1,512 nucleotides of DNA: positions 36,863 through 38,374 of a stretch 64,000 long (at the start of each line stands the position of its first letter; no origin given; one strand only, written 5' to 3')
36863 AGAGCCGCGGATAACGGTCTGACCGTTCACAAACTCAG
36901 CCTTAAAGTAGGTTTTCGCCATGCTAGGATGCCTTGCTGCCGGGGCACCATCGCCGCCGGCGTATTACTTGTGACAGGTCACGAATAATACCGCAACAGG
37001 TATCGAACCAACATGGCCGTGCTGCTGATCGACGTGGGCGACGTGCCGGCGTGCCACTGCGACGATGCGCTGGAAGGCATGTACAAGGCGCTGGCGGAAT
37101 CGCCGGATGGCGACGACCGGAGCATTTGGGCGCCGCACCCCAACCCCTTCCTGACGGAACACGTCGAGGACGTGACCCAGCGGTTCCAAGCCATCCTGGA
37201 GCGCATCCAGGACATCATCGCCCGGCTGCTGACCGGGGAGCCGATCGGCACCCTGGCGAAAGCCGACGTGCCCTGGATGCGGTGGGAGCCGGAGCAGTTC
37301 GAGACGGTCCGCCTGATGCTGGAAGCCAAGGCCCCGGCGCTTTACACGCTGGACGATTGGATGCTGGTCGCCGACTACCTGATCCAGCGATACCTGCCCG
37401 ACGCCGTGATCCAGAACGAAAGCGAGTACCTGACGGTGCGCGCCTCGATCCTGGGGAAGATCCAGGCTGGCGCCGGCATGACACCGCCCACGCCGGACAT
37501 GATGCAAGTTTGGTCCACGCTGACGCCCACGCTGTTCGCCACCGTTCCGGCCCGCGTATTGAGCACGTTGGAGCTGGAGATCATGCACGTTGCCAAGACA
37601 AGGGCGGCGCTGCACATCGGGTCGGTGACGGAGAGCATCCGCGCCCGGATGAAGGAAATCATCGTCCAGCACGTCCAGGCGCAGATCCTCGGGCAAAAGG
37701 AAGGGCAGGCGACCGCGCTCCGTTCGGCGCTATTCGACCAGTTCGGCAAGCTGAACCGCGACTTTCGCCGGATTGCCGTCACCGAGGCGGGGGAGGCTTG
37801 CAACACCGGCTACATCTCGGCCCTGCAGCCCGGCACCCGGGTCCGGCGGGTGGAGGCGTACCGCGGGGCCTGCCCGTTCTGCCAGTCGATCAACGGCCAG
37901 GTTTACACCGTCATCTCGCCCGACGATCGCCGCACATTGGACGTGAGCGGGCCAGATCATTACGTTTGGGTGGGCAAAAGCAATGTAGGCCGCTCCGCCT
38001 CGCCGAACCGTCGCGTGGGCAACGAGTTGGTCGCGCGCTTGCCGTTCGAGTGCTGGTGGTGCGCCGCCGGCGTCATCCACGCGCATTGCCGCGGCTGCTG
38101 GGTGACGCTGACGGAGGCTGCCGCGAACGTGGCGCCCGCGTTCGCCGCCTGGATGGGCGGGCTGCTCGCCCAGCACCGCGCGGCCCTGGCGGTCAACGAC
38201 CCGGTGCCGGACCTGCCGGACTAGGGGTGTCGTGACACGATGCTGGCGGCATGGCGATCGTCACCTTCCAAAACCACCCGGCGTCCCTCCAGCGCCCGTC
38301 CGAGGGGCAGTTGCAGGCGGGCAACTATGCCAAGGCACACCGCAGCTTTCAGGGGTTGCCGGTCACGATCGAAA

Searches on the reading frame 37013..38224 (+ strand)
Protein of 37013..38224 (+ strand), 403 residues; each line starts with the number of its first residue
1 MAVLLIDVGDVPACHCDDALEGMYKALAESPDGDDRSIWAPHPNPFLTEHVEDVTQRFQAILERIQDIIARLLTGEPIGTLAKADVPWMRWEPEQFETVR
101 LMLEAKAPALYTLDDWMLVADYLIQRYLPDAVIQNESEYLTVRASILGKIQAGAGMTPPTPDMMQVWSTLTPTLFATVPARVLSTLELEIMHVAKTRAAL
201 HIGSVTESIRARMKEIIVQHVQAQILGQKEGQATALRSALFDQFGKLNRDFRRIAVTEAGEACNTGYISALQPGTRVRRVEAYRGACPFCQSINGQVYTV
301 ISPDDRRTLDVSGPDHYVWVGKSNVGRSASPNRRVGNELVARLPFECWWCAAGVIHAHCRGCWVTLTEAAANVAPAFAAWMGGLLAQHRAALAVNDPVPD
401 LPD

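Call 69: search_protein_families(library=pfam, proteins=[window:37013-38224:+], max_evalue=0.01)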
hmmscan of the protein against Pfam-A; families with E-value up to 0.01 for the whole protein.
window:37013-38224:+ (403 aa): 0 families

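Call 88: search_dna_similar(query=window:37013-38224:+, collection=phages, mode=protein, max_evalue=0.00001, max_rows=12)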
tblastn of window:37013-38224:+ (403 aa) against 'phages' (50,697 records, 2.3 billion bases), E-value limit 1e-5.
Records with a match: 15; places in all: 15; records where one place covers at least 80% of the query: 13.
Best place of each record, by identity: <60% 15.
By first word of the organism name: Thermus 5; Pseudomonas 3; Bordetella 2; Aeromonas 1; Enterobacter 1; Escherichia 1; Yersinia 1; Morganella 1.
By host as written in the record: Thermus thermophilus HB8 3; Bordetella bronchiseptica 4715 2; Pseudomonas putida 2; Thermus thermophilus HB27 2; Pseudomonas syringae 7C 1; Aeromonas hydrophila 1; Enterobacter sp. 1; Escherichia coli 1; and 2 more.
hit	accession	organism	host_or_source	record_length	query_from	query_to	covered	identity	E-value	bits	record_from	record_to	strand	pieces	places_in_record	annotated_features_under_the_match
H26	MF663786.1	Bordetella phage vB_BbrM_PHB04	Bordetella bronchiseptica 4715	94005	3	368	91%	40.8%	8e-81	276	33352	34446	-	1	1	hypothetical protein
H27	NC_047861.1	Bordetella phage vB_BbrM_PHB04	Bordetella bronchiseptica 4715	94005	3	368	91%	40.8%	8e-81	276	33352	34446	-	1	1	hypothetical protein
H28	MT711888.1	Pseudomonas phage Dolphis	Pseudomonas putida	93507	4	364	90%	40.7%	2e-74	258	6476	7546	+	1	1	hypothetical protein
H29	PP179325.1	Pseudomonas phage Touem01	Pseudomonas syringae 7C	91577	4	364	90%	39.4%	2e-68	240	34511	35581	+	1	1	hypothetical protein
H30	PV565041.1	Pseudomonas phage Jeremy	Pseudomonas putida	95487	4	364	90%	39.0%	6e-74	256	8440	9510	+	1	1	hypothetical protein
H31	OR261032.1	Aeromonas phage ST4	Aeromonas hydrophila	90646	1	386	96%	36.0%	1e-68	241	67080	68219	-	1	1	hypothetical protein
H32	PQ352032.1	Enterobacter phage phiT5282EW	Enterobacter sp.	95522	2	368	91%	35.7%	6e-59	213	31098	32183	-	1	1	hypothetical protein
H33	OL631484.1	Escherichia phage ECML-606-1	Escherichia coli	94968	2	368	91%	35.5%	3e-58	211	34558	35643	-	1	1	hypothetical protein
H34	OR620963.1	Yersinia phage fHe-Yen8-01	Yersinia enterocolitica serotype O:8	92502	3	364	90%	35.5%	1e-59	215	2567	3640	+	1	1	particle associated protein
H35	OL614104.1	Morganella phage Mecenats66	Morganella sp.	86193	20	366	86%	33.0%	2e-54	199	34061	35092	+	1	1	putative minor head protein | hypothetical protein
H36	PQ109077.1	Thermus phage Lalka27b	Thermus thermophilus HB27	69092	22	368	86%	25.9%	1e-10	70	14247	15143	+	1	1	minor head protein | portal protein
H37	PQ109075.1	Thermus phage Lalka8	Thermus thermophilus HB8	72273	22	368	86%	25.9%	1e-10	70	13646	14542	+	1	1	minor head protein | portal protein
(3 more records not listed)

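Call 89: get_annotated_region(hit=H34, flank=20000)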
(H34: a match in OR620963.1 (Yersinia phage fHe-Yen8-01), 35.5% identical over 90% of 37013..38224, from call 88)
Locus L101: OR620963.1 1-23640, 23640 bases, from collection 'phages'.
description: Yersinia phage fHe-Yen8-01, complete genome.
organism: Yersinia phage fHe-Yen8-01 (NCBI taxid 3080769)
taxonomy: Viruses; Duplodnaviria; Heunggongvirae; Uroviricota; Caudoviricetes
host: Yersinia enterocolitica serotype O:8; source: sewage; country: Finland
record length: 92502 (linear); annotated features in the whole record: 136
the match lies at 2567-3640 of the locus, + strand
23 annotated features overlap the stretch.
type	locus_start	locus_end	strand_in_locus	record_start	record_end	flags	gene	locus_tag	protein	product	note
CDS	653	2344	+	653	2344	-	-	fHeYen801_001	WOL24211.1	portal protein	phage particle associated protein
CDS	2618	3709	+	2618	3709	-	-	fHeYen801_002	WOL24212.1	particle associated protein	-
CDS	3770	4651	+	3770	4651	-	-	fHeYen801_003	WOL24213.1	head maturation protease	phage particle associated protein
CDS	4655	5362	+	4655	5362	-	-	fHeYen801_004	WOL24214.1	particle associated protein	-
CDS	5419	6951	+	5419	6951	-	-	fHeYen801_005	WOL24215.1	major head protein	phage particle associated protein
CDS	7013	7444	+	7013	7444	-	-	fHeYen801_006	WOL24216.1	particle associated protein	-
CDS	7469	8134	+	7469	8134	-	-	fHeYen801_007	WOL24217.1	particle associated protein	-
CDS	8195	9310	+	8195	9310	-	-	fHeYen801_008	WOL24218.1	tail fiber protein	phage particle associated protein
CDS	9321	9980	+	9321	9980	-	-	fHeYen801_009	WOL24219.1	head protein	phage particle associated protein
CDS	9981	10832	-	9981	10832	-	-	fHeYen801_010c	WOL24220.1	hypothetical protein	-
CDS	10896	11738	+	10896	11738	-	-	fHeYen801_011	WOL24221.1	hypothetical protein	-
CDS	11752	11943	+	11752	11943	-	-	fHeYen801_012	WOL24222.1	hypothetical protein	-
CDS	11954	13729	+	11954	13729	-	-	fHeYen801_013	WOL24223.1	tail sheat protein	phage particle associated protein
CDS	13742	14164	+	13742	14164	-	-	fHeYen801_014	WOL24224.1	hypothetical protein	-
CDS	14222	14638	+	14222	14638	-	-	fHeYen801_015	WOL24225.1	hypothetical protein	-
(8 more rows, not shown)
